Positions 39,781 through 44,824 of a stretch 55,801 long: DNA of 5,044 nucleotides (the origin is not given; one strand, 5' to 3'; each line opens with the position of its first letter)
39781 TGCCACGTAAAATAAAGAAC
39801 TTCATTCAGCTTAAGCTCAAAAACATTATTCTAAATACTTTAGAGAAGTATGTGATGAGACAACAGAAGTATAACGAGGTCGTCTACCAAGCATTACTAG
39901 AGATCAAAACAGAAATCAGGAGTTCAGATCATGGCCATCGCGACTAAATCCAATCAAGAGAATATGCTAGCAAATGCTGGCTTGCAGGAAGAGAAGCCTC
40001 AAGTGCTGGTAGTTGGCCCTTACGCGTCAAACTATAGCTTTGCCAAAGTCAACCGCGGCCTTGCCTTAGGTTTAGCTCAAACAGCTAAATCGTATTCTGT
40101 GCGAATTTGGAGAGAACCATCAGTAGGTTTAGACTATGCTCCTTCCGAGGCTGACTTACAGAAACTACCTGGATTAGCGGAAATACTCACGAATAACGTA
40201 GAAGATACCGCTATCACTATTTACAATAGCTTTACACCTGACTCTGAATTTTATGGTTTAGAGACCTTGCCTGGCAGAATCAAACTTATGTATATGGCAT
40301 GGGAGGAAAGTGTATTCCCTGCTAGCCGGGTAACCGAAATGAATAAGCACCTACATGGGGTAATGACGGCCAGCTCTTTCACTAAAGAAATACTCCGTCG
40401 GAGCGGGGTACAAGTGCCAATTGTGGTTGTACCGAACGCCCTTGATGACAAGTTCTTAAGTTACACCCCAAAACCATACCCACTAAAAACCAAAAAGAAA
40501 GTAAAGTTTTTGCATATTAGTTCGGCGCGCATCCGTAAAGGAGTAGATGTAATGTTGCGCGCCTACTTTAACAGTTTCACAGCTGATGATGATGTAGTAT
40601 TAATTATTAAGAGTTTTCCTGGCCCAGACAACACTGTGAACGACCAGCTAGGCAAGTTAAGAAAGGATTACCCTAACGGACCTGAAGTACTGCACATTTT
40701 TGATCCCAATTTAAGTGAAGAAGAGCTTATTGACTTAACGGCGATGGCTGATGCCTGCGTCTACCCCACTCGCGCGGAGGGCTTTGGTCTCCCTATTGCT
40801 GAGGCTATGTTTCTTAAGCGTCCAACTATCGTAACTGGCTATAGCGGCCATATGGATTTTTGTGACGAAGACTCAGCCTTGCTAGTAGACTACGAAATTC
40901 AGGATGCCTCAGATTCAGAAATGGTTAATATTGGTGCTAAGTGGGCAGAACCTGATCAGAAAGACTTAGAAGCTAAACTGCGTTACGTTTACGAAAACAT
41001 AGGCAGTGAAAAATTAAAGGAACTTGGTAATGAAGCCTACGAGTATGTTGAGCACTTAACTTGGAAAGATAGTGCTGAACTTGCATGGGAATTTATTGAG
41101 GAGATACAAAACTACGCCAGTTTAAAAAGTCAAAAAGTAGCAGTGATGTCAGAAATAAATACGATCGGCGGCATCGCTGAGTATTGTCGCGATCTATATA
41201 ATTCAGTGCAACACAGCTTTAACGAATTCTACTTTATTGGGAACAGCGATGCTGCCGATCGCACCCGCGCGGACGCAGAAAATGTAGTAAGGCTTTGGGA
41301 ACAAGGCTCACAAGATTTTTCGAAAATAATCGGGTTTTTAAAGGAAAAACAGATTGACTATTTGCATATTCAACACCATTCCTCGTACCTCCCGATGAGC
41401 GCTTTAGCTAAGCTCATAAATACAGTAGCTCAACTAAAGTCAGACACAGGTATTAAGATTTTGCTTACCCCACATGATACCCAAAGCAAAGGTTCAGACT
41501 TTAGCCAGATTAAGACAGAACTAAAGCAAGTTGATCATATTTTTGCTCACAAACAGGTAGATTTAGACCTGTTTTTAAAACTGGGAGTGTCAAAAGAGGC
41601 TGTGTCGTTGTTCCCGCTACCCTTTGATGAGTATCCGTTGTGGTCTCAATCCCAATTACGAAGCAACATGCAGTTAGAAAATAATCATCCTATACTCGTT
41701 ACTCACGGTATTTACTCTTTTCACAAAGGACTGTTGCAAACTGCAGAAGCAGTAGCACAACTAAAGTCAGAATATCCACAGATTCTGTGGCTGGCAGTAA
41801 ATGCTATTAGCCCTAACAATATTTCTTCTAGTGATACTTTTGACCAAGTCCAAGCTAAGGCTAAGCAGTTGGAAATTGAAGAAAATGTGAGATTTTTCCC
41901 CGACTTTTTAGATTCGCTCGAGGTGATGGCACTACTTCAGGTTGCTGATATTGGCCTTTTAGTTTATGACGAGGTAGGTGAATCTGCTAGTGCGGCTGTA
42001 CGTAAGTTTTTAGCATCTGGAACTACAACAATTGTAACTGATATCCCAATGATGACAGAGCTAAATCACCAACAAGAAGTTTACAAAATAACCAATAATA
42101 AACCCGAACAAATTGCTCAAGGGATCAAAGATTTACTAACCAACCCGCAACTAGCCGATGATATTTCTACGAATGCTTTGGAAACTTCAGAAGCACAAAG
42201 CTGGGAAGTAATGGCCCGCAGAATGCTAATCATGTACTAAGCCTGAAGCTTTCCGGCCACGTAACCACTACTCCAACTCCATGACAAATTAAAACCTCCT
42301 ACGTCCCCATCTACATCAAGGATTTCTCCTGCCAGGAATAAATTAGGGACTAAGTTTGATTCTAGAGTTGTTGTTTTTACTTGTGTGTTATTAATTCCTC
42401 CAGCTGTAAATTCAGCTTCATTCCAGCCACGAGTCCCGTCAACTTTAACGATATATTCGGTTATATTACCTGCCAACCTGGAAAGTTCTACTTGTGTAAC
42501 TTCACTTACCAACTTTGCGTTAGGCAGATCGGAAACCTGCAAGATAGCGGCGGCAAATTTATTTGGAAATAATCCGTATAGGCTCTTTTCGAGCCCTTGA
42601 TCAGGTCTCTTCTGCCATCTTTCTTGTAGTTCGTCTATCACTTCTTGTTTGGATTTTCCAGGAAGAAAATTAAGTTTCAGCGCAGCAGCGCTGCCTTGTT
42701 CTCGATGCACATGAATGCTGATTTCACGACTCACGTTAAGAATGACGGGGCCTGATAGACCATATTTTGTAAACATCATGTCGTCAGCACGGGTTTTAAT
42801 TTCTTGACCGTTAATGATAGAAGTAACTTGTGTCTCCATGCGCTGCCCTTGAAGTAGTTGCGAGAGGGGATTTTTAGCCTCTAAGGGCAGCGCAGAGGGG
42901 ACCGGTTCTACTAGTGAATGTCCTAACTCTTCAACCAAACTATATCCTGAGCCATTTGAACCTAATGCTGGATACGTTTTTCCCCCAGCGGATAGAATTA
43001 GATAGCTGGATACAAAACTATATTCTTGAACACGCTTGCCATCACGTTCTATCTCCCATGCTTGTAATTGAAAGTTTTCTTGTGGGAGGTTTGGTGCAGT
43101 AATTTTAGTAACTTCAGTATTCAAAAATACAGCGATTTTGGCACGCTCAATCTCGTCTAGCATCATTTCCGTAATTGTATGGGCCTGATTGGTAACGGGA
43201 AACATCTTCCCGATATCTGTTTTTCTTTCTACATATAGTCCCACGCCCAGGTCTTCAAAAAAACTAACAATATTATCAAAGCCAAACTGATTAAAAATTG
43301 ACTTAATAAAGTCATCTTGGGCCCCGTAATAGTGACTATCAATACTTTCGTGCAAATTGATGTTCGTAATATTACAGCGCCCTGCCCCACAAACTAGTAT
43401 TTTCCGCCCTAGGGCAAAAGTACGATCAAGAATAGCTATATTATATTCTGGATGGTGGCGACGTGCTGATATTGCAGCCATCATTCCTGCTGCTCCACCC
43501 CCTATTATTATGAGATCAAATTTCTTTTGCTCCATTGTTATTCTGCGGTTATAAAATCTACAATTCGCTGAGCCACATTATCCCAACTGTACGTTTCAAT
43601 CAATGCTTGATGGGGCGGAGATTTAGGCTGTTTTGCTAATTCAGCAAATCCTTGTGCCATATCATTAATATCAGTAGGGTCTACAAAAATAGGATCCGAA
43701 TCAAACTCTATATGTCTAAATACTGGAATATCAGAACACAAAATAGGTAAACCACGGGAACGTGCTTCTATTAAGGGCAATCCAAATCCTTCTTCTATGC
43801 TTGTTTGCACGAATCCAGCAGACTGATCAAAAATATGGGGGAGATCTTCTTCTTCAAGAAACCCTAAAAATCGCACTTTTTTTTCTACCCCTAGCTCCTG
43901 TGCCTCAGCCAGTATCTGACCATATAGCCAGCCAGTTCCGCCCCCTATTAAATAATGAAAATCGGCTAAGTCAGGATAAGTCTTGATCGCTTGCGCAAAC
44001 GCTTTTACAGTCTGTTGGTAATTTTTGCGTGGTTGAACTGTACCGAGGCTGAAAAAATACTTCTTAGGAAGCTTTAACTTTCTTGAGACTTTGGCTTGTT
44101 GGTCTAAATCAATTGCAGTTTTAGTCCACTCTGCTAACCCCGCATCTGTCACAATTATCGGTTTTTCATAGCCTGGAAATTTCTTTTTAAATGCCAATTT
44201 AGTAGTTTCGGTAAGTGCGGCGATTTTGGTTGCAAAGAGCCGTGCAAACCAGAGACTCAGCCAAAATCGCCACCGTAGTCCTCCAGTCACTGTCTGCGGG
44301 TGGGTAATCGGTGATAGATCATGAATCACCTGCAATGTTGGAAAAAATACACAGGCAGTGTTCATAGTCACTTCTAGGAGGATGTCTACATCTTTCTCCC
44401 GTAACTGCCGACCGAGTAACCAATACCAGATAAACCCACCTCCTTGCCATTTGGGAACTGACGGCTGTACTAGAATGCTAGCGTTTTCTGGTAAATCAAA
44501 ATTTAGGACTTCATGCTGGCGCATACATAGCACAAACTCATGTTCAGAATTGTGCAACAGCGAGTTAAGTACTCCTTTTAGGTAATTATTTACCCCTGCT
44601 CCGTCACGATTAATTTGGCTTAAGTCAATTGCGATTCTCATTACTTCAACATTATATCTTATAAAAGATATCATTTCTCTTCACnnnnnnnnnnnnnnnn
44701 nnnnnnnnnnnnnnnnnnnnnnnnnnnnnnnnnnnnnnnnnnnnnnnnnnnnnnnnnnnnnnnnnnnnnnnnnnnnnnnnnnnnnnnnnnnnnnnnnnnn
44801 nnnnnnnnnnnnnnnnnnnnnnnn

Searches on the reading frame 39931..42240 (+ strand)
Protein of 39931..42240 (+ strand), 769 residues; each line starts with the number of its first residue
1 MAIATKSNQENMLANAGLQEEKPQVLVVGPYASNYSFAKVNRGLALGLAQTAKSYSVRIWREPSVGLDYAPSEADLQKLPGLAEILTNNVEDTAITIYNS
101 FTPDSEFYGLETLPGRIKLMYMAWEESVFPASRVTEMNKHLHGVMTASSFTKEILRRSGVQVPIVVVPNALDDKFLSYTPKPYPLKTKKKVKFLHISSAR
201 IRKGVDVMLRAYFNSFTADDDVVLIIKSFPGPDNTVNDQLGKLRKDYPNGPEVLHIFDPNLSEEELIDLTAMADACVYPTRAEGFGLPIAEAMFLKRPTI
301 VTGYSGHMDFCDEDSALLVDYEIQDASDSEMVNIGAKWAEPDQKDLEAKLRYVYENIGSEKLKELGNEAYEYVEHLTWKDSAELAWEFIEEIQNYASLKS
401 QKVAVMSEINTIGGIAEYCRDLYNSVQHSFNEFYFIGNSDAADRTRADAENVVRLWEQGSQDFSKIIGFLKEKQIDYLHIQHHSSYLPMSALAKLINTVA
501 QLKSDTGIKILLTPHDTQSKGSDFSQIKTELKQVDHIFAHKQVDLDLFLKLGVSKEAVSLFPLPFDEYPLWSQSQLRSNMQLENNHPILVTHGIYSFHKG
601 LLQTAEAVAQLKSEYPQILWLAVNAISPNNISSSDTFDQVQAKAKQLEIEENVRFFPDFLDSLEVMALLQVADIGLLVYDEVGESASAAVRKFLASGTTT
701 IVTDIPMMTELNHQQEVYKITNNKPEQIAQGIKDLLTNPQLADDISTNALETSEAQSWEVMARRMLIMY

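Call 5: search_protein_families(library=pfam, proteins=[window:39931-42240:+], max_evalue=10)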
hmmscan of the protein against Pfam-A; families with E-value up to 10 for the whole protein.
window:39931-42240:+ (769 aa): 6 families
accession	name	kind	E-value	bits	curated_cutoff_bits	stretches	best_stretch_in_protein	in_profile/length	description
PF00534.26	Glycos_transf_1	-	4.5e-27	95.1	26.4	2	578-749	7-169/172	Glycosyl transferases group 1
PF13692.12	Glyco_trans_1_4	-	1.8e-18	67.6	27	2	193-321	4-126/142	Glycosyl transferases group 1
PF20706.3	GT4-conflict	-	9.7e-08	31.8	26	1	150-358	161-359/385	Family 4 Glycosyltransferase in conflict systems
PF13439.12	Glyco_transf_4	-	3.5e-07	30.8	28.5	2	413-566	2-167/170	Glycosyltransferase Family 4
PF13524.12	Glyco_trans_1_2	-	0.036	14.5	25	1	659-755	34-131/144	Glycosyl transferase-like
PF10757.14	YbaJ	-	0.098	13.7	25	1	342-424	7-85/118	Biofilm formation regulator YbaJ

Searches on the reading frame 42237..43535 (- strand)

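Call 18: search_protein_families(library=pfam, proteins=[window:42237-43535:-], max_evalue=0.001)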
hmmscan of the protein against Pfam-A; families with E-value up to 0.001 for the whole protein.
window:42237-43535:- (432 aa): 7 families
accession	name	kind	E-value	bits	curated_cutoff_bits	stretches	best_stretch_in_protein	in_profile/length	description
PF03486.20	HI0933_like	-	3.1e-67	227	50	1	7-429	2-243/244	HI0933-like protein Rossmann domain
PF22780.1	HI0933_like_1st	-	1.7e-29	103.2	27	1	213-375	2-164/165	HI0933-like protein barrel and H2TH domain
PF00890.30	FAD_binding_2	-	1.7e-07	31.3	20.4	1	7-68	1-63/414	FAD binding domain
PF07992.20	Pyr_redox_2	-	2.4e-06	27.6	26.1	1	6-43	1-38/291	Pyridine nucleotide-disulphide oxidoreductase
PF01134.28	GIDA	-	2.3e-05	24.1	22.1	0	381-410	340-368/391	Glucose inhibited division protein A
PF01266.30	DAO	-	0.00025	21.2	27.9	0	7-42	1-34/353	FAD dependent oxidoreductase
PF12831.13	FAD_oxidored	-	0.00093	19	27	0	7-43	1-35/416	FAD dependent oxidoreductase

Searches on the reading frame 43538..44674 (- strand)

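Call 57: search_protein_families(library=pfam, proteins=[window:43538-44674:-], max_evalue=0.001)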
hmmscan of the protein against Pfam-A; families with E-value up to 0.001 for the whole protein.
window:43538-44674:- (378 aa): 3 families
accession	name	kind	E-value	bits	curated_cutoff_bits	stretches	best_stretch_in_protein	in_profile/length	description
PF00534.26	Glycos_transf_1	-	1e-24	87.5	26.4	1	198-352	9-161/172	Glycosyl transferases group 1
PF13692.12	Glyco_trans_1_4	-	3.7e-18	66.6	27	1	205-348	2-141/142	Glycosyl transferases group 1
PF20706.3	GT4-conflict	-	0.00019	21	26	1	207-315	200-312/385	Family 4 Glycosyltransferase in conflict systems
